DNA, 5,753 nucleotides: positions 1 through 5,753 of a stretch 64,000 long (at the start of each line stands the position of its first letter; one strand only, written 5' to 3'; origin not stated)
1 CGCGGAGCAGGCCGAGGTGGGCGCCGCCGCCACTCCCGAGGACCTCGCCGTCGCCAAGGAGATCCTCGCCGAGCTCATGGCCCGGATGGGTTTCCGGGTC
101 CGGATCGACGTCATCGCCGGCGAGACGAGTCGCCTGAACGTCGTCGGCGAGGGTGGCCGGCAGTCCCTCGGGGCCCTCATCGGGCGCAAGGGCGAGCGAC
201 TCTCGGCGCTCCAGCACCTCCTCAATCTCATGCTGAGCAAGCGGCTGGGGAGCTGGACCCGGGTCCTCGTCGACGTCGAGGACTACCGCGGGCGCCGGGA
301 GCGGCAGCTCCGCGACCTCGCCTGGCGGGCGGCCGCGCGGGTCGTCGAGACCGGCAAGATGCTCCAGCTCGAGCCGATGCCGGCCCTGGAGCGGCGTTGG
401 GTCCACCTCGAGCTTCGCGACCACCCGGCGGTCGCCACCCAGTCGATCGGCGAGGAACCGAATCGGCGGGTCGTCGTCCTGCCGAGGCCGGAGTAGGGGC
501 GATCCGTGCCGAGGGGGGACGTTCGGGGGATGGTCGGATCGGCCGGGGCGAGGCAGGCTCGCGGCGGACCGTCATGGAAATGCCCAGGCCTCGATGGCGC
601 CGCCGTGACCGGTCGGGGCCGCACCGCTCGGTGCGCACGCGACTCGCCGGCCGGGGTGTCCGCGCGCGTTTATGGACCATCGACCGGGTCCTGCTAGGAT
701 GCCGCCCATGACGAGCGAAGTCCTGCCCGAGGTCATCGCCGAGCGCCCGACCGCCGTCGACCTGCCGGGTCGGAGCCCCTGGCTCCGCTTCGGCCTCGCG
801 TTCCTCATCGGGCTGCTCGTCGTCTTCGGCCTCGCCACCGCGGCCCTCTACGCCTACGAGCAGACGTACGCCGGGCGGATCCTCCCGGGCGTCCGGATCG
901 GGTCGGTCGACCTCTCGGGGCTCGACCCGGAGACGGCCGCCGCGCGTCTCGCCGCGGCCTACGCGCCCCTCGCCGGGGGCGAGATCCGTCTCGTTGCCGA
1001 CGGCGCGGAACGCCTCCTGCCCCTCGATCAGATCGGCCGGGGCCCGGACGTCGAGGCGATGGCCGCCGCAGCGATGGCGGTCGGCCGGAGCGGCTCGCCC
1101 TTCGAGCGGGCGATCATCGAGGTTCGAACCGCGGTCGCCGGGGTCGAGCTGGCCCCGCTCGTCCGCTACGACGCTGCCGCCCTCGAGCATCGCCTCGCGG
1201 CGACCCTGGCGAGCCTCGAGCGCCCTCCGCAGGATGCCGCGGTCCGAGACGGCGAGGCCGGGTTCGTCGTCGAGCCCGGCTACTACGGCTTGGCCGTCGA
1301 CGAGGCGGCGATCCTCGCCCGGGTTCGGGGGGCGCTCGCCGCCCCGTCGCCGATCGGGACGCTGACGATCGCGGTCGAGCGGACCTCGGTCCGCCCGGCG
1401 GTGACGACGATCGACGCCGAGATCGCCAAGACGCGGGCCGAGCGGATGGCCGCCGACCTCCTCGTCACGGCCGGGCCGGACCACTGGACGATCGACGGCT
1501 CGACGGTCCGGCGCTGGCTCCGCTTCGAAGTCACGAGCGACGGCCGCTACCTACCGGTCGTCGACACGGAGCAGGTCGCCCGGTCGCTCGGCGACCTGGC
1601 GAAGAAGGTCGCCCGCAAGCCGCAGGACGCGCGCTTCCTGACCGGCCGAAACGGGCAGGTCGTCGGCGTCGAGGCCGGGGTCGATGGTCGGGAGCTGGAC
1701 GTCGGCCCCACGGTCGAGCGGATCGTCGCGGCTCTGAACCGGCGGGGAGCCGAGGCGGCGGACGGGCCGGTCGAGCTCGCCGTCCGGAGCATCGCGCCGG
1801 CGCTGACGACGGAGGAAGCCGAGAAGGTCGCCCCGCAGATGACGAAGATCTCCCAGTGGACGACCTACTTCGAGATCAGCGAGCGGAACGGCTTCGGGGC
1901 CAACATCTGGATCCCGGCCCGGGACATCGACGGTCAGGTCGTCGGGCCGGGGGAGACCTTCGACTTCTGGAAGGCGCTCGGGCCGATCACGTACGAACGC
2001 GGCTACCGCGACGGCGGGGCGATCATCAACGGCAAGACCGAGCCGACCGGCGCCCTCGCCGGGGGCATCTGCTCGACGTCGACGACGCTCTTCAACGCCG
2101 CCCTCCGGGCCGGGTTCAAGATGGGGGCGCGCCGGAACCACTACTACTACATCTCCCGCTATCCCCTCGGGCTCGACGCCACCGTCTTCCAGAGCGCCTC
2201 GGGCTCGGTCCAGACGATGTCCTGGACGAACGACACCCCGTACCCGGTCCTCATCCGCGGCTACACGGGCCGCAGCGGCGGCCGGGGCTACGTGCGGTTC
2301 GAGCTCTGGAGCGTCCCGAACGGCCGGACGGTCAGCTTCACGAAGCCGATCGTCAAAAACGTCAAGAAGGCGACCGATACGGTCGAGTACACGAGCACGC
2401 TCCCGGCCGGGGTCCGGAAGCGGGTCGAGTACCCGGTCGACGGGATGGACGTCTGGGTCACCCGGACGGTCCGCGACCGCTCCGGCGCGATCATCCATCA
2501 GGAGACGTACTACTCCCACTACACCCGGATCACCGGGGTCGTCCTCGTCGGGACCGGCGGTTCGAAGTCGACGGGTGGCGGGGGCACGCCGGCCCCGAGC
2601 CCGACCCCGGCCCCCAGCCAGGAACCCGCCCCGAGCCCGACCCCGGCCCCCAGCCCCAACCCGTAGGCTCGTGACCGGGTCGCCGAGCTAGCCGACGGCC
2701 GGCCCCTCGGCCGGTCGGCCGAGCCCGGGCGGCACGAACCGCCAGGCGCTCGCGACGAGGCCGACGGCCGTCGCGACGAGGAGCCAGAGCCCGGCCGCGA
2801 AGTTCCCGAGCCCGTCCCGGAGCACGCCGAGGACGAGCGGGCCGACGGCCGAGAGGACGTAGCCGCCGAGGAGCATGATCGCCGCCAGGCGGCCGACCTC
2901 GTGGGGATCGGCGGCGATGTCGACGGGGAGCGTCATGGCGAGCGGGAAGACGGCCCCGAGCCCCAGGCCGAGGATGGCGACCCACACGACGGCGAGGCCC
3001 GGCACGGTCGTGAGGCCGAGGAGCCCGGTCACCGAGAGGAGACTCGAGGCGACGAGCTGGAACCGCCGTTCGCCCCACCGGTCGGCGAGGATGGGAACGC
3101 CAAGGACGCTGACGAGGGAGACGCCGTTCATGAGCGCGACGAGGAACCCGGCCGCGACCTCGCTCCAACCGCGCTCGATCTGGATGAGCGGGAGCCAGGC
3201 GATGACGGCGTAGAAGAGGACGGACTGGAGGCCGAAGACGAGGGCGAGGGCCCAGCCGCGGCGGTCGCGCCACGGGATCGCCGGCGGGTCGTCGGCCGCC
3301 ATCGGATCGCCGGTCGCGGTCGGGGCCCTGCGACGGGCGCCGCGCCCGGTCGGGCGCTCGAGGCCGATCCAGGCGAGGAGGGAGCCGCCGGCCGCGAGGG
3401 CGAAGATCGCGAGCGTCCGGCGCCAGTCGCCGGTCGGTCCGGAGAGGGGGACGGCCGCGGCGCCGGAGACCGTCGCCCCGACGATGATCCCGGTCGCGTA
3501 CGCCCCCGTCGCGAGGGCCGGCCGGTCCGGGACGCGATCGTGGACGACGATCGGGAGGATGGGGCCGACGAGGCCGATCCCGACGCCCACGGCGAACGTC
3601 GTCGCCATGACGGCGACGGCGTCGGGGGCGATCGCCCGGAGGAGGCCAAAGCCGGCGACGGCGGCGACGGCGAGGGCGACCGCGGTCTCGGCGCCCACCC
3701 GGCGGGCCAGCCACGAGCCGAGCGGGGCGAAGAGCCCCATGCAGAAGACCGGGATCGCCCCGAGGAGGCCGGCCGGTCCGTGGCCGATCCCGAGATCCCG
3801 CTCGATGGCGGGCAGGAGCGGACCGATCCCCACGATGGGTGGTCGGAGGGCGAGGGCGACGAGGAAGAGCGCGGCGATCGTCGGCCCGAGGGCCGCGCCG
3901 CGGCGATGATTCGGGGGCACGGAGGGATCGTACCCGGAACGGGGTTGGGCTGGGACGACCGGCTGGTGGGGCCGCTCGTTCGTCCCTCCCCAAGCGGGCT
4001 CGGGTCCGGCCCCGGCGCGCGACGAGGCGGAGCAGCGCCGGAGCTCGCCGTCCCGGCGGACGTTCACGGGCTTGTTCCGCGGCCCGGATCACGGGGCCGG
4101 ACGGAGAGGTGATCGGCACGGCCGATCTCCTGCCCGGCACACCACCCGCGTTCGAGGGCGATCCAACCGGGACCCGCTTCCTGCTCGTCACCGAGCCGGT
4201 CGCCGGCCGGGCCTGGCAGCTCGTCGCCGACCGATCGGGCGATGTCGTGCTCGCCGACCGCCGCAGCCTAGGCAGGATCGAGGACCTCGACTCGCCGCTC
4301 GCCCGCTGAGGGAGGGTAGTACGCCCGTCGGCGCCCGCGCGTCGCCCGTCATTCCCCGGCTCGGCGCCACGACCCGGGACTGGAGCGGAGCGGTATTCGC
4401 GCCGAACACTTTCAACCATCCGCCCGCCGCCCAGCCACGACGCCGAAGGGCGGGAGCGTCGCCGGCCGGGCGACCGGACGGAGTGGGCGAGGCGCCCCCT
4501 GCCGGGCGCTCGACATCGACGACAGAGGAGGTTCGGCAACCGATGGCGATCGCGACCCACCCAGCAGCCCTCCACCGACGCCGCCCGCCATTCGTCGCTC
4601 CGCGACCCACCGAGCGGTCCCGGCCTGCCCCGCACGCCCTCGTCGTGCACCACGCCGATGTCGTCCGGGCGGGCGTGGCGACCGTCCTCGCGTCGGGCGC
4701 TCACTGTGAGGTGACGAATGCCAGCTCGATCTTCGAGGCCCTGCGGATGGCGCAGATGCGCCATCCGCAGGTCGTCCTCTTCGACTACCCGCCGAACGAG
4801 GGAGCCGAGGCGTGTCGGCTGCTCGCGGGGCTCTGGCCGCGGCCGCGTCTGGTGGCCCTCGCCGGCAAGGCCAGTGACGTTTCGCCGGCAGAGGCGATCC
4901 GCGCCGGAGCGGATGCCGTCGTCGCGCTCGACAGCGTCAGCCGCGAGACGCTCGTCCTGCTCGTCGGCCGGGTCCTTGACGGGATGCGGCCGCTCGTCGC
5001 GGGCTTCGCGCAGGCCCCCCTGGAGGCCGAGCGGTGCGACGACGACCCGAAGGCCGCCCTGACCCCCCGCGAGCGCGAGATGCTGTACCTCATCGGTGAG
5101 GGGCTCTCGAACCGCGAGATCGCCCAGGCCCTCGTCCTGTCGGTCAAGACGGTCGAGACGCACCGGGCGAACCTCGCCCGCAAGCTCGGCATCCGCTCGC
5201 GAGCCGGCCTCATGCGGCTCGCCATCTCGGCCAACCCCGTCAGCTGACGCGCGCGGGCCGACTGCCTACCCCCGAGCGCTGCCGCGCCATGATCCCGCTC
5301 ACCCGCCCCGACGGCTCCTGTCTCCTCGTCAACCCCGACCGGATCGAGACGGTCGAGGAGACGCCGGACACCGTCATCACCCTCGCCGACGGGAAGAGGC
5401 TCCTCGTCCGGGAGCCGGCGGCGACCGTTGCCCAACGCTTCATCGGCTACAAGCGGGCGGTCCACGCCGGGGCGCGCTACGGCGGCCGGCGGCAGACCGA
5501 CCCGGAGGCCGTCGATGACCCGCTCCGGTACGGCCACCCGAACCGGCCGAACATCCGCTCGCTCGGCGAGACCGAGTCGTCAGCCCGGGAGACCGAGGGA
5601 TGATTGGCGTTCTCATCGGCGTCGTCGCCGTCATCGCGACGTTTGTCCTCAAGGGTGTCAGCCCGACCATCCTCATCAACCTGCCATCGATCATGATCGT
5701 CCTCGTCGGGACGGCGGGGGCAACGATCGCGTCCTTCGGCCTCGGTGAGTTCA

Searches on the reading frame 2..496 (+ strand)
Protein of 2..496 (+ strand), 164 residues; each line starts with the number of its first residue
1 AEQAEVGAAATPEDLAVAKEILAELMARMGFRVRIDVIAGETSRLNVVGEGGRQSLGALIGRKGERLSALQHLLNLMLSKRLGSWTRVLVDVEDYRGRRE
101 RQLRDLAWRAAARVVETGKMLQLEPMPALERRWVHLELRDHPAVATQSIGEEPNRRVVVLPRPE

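Call 49: search_protein_families(library=pfam, proteins=[window:2-496:+], max_evalue=0.001)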
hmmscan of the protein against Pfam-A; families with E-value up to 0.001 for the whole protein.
window:2-496:+ (164 aa): 2 families
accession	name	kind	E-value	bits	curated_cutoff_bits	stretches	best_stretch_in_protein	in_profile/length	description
PF01424.28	R3H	-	1.1e-17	64.2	26.8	1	102-160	2-59/60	R3H domain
PF13083.13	KH_KhpA-B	-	1.7e-07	31.5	32.1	1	19-81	5-65/73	KhpA/KhpB, KH domain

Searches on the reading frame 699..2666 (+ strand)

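Call 49: search_protein_families(library=pfam, proteins=[window:699-2666:+], max_evalue=0.001)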
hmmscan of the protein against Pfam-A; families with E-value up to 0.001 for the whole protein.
window:699-2666:+ (655 aa): 2 families
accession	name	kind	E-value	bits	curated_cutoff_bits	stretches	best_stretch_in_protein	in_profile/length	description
PF04294.18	VanW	-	1.8e-33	115.2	27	1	401-525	4-122/130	VanW like protein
PF12229.13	PG_binding_4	-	3.7e-22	79.1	22.1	2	109-214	5-109/117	Putative peptidoglycan binding domain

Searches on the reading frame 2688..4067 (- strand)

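Call 49: search_protein_families(library=pfam, proteins=[window:2688-4067:-], max_evalue=0.001)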
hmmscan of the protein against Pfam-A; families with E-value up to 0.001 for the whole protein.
window:2688-4067:- (459 aa): 1 family
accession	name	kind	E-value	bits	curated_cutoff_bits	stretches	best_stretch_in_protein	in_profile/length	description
PF07690.21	MFS_1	-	9.5e-33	114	33.4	2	79-340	13-274/347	Major Facilitator Superfamily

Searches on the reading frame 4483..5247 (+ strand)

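Call 18: search_protein_families(library=pfam, proteins=[window:4483-5247:+], max_evalue=0.01)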
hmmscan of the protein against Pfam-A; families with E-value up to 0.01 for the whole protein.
window:4483-5247:+ (254 aa): 3 families
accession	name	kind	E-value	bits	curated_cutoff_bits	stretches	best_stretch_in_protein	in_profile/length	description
PF00196.25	GerE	-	2.5e-18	65.9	23.5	1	192-247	2-57/57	Bacterial regulatory proteins, luxR family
PF08281.18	Sigma70_r4_2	-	2.7e-07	30.5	25.7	1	191-229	9-48/54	Sigma-70, region 4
PF00072.30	Response_reg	-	4.4e-07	30.5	30.2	1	53-147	2-97/111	Response regulator receiver domain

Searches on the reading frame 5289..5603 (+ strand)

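Call 18: search_protein_families(library=pfam, proteins=[window:5289-5603:+], max_evalue=0.01)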
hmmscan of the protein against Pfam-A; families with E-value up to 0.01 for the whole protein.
window:5289-5603:+ (104 aa): 1 family
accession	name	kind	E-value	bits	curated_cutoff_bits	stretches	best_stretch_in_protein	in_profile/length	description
PF06289.16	FlbD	-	4.7e-22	77.8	24.7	1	1-58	1-58/59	Flagellar and Swarming motility proteins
